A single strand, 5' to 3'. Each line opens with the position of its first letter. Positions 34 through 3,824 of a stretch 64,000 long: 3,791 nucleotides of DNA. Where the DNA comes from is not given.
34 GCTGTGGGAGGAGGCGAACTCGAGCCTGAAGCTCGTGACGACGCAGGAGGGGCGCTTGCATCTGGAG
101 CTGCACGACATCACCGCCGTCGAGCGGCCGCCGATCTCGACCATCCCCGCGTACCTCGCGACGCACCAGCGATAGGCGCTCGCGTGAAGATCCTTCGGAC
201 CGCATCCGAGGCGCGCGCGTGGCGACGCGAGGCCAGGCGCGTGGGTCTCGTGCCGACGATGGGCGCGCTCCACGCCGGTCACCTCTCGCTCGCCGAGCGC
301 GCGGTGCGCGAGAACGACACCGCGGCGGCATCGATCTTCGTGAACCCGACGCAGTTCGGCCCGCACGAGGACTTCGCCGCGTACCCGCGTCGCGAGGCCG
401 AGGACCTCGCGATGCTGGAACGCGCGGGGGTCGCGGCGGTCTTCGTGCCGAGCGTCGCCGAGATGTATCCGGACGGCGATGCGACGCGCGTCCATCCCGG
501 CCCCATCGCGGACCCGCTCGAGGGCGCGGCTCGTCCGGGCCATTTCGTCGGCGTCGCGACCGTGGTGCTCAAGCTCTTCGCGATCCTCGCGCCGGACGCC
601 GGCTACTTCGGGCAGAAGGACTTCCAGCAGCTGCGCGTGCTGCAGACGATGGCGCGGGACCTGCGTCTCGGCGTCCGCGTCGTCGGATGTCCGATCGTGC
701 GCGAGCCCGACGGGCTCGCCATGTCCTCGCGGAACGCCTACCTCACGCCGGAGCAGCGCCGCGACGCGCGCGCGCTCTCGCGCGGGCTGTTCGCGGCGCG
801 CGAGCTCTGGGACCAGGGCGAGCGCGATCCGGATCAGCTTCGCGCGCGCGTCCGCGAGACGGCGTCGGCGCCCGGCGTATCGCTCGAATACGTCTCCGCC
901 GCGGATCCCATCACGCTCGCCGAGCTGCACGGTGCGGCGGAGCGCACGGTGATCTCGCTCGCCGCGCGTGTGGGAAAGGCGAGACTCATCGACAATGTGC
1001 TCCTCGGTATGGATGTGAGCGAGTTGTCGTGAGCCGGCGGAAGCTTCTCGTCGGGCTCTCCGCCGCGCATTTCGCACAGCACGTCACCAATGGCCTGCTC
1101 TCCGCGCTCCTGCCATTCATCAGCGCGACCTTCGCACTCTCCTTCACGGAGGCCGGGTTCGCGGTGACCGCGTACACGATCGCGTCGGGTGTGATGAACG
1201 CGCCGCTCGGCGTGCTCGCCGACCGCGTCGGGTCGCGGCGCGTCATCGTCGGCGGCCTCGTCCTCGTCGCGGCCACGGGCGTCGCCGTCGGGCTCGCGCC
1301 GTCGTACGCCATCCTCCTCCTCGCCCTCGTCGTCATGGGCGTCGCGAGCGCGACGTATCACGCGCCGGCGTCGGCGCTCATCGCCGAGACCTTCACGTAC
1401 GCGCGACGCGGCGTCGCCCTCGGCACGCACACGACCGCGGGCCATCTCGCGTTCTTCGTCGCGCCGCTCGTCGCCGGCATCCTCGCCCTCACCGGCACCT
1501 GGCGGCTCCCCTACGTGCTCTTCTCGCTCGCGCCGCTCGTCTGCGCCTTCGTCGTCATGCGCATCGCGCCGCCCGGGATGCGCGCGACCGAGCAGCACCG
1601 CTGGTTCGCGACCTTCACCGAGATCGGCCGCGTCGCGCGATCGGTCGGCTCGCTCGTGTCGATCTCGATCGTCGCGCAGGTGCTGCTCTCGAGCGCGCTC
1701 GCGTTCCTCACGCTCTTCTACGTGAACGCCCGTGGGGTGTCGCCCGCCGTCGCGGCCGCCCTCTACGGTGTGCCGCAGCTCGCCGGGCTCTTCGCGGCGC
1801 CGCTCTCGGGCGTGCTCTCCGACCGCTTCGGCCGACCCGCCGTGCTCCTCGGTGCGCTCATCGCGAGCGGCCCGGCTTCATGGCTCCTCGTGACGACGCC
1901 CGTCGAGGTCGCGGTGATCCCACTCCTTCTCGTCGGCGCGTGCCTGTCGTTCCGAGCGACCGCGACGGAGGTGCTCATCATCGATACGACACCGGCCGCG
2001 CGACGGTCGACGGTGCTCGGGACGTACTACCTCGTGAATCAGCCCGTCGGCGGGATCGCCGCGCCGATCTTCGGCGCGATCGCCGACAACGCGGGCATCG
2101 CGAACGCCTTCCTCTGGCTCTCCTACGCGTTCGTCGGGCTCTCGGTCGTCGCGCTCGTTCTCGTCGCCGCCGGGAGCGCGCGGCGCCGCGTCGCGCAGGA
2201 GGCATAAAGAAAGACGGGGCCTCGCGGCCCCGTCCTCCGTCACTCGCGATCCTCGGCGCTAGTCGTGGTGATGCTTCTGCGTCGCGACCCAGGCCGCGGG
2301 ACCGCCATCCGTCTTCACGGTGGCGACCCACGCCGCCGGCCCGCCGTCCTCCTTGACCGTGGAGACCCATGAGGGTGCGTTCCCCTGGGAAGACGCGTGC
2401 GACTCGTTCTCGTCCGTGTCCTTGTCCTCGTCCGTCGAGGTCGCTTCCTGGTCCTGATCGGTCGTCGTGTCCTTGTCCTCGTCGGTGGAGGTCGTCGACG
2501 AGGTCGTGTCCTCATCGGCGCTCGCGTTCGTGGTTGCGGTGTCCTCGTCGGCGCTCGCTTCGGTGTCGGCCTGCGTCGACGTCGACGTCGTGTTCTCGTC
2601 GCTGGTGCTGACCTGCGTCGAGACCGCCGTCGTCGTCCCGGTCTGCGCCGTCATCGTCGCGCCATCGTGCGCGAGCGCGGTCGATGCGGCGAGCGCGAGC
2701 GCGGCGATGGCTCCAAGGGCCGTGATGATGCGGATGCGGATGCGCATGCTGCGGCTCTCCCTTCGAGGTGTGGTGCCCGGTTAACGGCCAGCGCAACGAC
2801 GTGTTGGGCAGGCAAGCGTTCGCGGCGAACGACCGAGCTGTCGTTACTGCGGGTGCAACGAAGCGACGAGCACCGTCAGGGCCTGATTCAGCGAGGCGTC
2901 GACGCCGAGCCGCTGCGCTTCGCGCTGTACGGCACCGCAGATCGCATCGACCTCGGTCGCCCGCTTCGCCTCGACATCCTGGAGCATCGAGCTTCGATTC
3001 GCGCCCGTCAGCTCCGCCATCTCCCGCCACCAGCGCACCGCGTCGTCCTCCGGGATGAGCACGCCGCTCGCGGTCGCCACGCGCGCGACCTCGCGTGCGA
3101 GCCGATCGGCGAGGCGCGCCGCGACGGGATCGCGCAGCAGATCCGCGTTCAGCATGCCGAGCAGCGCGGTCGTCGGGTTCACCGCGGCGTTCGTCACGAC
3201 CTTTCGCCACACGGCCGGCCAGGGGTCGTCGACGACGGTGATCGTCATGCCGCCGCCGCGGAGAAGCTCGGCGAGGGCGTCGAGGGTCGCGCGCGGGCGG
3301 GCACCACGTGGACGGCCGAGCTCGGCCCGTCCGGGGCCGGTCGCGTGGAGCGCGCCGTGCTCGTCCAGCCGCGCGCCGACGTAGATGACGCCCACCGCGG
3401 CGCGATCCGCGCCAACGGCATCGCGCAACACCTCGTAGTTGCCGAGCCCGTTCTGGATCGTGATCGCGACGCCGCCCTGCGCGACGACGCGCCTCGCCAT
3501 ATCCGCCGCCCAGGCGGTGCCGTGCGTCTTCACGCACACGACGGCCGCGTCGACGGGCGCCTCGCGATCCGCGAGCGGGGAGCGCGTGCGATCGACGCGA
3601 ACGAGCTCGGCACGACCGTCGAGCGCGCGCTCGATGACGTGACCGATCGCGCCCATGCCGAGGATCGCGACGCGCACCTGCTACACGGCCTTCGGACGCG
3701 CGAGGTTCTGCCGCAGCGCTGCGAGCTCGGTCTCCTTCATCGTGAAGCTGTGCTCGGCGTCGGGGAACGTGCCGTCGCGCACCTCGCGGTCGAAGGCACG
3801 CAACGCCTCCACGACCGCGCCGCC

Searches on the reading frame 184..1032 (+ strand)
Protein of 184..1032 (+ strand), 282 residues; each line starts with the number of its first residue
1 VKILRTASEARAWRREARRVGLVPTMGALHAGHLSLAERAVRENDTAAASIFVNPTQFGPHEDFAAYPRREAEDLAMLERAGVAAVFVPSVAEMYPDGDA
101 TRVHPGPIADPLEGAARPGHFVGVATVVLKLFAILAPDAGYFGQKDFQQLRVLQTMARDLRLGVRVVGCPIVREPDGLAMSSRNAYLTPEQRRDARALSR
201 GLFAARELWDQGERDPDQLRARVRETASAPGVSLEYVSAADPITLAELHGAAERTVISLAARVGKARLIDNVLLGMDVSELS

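Call 11: search_protein_families(library=pfam, proteins=[window:184-1029:+], max_evalue=0.0001)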
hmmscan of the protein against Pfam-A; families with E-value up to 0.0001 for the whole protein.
window:184-1029:+ (282 aa): 1 family
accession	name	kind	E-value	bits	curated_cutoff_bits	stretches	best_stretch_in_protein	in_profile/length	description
PF02569.21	Pantoate_ligase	-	1.8e-98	329.4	20.7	1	3-272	2-267/268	Pantoate-beta-alanine ligase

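Call 44: find_encoding_contigs(protein=window:184-1032:+, flank=10000, max_places=3)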
Protein window:184-1032:+ (282 aa): no gene with exactly this product is on record in the collection.

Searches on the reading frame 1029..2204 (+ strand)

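Call 11: search_protein_families(library=pfam, proteins=[window:1029-2204:+], max_evalue=0.0001)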
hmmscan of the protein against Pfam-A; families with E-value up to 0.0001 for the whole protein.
window:1029-2204:+ (392 aa): 1 family
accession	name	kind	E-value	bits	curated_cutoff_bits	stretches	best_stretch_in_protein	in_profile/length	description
PF07690.21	MFS_1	-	1.2e-43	149.9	33.4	2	11-253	2-251/347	Major Facilitator Superfamily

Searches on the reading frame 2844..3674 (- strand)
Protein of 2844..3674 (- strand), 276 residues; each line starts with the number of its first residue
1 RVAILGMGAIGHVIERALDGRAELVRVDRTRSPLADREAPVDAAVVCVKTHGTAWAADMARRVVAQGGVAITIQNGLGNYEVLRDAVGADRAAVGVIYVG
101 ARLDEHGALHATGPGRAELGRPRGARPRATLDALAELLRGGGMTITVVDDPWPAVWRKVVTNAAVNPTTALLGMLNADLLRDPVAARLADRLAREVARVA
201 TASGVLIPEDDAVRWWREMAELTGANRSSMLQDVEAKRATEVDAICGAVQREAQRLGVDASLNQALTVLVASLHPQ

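Call 11: search_protein_families(library=pfam, proteins=[window:2844-3674:-], max_evalue=0.0001)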
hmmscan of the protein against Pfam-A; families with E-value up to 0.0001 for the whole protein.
window:2844-3674:- (276 aa): 2 families
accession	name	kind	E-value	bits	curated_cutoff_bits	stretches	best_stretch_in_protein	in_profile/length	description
PF08546.17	ApbA_C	-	5.9e-34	117.6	22.7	1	154-271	5-122/125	Ketopantoate reductase PanE/ApbA C terminal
PF02558.23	ApbA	-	9.4e-19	67.9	22.2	1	36-122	62-148/150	Ketopantoate reductase PanE/ApbA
